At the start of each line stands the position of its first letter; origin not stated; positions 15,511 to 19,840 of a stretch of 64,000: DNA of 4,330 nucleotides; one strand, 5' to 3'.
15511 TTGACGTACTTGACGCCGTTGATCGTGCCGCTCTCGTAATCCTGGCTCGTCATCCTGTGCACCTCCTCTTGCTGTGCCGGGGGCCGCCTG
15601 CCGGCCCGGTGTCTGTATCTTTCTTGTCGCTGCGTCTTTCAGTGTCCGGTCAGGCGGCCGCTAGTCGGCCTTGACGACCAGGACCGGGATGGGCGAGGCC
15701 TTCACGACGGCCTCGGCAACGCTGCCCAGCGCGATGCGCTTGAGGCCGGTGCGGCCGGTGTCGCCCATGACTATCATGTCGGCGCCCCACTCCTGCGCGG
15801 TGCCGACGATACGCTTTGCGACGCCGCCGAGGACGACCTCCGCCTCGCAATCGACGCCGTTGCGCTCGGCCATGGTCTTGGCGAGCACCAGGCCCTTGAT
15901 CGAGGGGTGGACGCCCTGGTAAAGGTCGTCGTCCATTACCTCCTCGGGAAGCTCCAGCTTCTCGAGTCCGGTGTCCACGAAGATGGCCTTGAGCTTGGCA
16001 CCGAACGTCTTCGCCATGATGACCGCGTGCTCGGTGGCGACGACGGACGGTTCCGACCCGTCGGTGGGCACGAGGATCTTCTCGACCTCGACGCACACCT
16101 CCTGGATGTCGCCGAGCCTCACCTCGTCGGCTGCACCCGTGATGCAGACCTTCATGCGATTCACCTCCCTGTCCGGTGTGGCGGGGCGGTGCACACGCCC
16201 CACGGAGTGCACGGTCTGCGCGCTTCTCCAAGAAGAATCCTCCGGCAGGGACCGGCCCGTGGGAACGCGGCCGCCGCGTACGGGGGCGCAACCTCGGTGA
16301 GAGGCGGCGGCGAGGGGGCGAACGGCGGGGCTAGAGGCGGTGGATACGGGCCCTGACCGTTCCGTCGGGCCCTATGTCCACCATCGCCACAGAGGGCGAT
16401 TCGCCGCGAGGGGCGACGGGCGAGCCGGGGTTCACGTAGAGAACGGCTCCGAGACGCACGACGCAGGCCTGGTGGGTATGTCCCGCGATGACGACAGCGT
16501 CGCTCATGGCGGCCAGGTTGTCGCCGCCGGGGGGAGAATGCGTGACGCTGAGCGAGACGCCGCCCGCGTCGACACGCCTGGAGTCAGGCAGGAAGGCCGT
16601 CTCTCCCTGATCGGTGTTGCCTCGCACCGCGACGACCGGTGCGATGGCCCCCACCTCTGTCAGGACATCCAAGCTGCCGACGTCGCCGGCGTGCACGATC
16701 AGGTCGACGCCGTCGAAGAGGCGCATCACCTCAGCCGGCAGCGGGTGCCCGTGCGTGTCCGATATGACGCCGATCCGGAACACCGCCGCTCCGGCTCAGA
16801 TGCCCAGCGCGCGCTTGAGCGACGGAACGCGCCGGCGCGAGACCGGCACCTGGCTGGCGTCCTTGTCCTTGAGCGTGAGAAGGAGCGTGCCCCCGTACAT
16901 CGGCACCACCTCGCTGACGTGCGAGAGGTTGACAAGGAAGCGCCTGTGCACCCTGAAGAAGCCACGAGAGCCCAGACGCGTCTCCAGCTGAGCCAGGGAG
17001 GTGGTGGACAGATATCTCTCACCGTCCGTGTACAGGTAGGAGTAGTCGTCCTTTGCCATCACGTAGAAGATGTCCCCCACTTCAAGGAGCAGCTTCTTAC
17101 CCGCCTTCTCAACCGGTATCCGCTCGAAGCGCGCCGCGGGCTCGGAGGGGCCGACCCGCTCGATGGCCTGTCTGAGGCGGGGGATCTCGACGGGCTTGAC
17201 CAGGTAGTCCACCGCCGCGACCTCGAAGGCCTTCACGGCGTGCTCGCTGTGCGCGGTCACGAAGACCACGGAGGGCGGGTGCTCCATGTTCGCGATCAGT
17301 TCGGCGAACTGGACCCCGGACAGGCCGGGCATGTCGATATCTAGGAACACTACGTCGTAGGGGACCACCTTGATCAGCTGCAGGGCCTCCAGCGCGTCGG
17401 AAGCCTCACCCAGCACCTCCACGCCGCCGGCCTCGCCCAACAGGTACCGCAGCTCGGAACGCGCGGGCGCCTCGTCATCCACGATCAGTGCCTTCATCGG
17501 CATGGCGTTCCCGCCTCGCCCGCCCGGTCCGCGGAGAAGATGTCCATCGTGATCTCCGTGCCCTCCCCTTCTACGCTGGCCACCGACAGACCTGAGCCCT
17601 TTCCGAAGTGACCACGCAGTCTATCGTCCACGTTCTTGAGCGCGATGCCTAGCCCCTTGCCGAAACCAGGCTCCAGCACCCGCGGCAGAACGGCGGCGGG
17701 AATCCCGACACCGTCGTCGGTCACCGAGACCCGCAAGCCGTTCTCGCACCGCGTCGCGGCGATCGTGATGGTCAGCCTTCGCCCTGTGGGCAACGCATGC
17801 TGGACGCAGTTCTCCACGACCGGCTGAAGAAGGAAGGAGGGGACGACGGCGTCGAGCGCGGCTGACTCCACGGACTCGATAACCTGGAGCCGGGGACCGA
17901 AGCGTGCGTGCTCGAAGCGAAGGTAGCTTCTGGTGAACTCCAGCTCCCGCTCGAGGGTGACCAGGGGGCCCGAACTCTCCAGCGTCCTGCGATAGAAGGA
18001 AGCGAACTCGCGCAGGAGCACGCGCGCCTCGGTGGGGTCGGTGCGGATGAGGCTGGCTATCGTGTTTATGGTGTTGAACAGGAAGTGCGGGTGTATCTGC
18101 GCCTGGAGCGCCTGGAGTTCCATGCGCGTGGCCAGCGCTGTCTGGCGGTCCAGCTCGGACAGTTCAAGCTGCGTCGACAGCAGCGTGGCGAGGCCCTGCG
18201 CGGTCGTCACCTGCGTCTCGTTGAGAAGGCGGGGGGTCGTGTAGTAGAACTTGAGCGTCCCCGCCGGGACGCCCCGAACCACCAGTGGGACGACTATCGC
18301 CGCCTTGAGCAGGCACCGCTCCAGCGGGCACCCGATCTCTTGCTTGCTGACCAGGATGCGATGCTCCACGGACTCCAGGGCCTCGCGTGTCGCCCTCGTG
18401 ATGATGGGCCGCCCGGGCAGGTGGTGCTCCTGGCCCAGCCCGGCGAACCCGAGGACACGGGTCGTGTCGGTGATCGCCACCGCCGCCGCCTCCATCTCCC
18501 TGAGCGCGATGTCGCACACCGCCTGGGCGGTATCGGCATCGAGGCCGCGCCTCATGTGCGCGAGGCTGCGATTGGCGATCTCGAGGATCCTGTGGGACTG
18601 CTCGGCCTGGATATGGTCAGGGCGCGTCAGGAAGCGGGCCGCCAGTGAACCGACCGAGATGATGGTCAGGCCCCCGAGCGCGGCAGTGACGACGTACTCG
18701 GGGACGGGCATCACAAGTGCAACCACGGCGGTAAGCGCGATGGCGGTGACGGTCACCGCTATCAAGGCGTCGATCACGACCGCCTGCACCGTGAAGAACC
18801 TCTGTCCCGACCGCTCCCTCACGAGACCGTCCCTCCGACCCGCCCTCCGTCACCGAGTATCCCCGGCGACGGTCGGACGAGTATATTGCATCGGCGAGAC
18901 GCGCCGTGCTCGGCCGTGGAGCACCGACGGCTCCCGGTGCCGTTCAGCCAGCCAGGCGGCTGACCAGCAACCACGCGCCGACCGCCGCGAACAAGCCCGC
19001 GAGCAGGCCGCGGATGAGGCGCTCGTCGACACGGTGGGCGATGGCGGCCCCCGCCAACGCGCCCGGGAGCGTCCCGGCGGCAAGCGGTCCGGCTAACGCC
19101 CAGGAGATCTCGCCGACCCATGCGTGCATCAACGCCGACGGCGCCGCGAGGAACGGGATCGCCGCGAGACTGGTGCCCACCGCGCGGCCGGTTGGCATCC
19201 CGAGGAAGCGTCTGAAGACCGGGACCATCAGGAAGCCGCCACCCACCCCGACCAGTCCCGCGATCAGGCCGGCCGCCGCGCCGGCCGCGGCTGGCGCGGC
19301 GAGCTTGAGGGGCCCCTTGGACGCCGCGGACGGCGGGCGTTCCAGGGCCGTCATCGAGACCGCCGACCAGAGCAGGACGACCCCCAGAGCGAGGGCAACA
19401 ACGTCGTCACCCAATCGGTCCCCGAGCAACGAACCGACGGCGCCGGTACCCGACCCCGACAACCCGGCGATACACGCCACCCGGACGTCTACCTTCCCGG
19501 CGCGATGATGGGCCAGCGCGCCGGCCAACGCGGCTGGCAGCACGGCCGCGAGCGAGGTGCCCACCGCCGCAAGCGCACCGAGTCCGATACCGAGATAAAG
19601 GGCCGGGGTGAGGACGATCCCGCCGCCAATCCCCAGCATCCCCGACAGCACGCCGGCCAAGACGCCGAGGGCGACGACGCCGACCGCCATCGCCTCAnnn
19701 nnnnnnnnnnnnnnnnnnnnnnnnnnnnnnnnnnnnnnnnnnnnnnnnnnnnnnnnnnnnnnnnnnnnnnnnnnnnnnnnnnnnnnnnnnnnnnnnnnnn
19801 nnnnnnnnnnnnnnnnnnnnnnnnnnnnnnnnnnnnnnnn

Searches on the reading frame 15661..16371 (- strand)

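Call 34: search_protein_families(library=ncbifam, proteins=[window:15661-16371:-], max_evalue=0.00001)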
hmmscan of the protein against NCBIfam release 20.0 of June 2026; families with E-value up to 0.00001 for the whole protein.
window:15661-16371:- (236 aa): 1 family
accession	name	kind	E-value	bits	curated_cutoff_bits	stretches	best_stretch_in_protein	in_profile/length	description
NF008380.0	PRK11175.1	equivalog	3.7e-07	29.4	227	1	163-236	228-302/313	universal stress protein UspE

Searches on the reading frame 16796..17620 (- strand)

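Call 34: search_protein_families(library=ncbifam, proteins=[window:16796-17620:-], max_evalue=0.00001)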
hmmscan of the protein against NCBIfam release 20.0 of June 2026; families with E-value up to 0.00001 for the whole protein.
window:16796-17620:- (274 aa): 68 families (the best 25 are shown)
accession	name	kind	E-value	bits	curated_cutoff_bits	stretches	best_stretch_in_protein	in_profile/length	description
NF008677.0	PRK11697.1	equivalog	1.8e-50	171.5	246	1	42-274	2-237/238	two-component system response regulator BtsR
NF010684.1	PRK14084.1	equivalog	6.6e-47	160.4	375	1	42-274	1-254/254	response regulator transcription factor LytR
NF001965.0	PRK00742.1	subfamily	5.4e-17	62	293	1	40-145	2-110/357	chemotaxis-specific protein-glutamate methyltransferase CheB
NF008469.0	PRK11361.1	equivalog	2.3e-15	56.3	714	1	43-155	6-118/461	acetoacetate metabolism transcriptional regulator AtoC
NF009206.0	PRK12555.1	subfamily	2.7e-15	56.2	342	1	42-144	1-106/340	chemotaxis-specific protein-glutamate methyltransferase CheB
NF052596.1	RR_EAL_PvrR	equivalog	1.3e-13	50.3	580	1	40-159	2-127/398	response regulator cyclic di-GMP phosphodiesterase PvrR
NF053854.1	RespRegPhoBBctds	equivalog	2.5e-13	49.9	270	1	45-154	2-112/225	two-component system response regulator PhoB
NF006900.1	PRK09390.1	equivalog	7.5e-13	48.5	255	1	45-156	8-119/203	response regulator FixJ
NF007018.1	PRK09483.1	equivalog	1.1e-12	48.1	280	1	44-156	4-118/217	UvrY/SirA/GacA family response regulator transcription factor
TIGR02875.1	spore_0_A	equivalog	2.3e-12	46.7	200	1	42-156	3-121/262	sporulation transcription factor Spo0A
NF007935.0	PRK10651.1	equivalog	9.2e-12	44.6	250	1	41-156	6-123/216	two-component system response regulator NarL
NF040749.1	tetrathio_RR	equivalog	1.3e-11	44.6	290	1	46-172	4-129/191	tetrathionate respiration response regulator TtrR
TIGR01387.1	cztR_silR_copR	subfamily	2.2e-11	43.8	279.2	1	45-152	2-109/218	heavy metal response regulator transcription factor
NF007708.0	PRK10403.1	equivalog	2.2e-11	43.6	343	1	38-154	3-121/215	nitrate/nitrite response regulator protein NarP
NF008318.0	PRK11107.1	equivalog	2.2e-11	42.6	890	1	39-163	665-791/920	two-component sensor histidine kinase BarA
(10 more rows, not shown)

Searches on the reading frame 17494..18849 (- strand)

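Call 34: search_protein_families(library=ncbifam, proteins=[window:17494-18849:-], max_evalue=0.00001)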
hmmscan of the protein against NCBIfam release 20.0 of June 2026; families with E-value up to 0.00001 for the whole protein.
window:17494-18849:- (451 aa): 4 families
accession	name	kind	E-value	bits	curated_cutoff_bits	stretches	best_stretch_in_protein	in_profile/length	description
NF007688.0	PRK10364.1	equivalog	1.2e-07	30.9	479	1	354-437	366-449/460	two-component system sensor histidine kinase ZraS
NF008468.0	PRK11360.1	equivalog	2.7e-06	26.1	646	1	340-435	510-604/616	two-component system sensor histidine kinase AtoS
TIGR02966.1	phoR_proteo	equivalog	3.7e-06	26.2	334.2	0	342-394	231-284/333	phosphate regulon sensor histidine kinase PhoR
NF010076.0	PRK13557.1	subfamily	8.8e-06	24.4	631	0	373-438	326-393/540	histidine kinase famiy protein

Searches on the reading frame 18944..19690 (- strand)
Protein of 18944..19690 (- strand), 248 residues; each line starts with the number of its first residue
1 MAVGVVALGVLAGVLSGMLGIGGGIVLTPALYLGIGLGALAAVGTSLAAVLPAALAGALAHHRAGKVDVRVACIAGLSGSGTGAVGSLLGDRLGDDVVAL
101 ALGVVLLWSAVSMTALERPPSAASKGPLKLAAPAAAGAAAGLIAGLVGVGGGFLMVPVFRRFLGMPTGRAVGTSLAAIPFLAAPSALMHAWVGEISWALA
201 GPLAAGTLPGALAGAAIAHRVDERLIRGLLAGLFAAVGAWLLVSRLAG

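Call 6: search_protein_families(library=pfam, proteins=[window:18944-19690:-], max_evalue=0.01)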
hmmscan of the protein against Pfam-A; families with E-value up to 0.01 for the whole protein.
window:18944-19690:- (248 aa): 1 family
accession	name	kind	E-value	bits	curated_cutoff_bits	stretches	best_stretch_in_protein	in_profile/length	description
PF01925.25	TauE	-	6.5e-48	163.9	32.6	1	6-240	2-236/237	Sulfite exporter TauE/SafE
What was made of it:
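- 18944..19690 (-): TauE/SafE-family permease, last gene of the conserved block. Pfam PF01925 at E=6.5e-48 (call 6).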

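Call 27: find_encoding_contigs(protein=window:18944-19690:-, flank=10000, max_places=4)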
Protein window:18944-19690:- (248 aa): 1 contig read that carries it; 1 place shown.
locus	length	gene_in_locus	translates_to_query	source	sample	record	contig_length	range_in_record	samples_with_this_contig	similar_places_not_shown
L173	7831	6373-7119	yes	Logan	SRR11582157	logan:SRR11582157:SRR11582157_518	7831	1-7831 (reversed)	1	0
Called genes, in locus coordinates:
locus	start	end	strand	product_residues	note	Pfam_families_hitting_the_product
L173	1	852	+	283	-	?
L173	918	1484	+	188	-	PF06177:QueT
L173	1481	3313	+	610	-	PF00037:Fer4 (faint), PF12838:Fer4_7 (weak), PF13187:Fer4_9 (weak), PF13237:Fer4_10, PF02906:Fe_hyd_lg_C, PF04060:FeS (weak), PF00990:GGDEF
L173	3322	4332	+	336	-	PF04055:Radical_SAM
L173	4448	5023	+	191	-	PF01323:DSBA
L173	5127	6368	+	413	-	-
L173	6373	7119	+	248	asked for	PF01925:TauE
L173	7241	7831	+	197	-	?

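Call 34: search_protein_families(library=ncbifam, proteins=[window:18944-19690:-], max_evalue=0.00001)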
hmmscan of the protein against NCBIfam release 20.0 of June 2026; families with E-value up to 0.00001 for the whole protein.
window:18944-19690:- (248 aa): 0 families
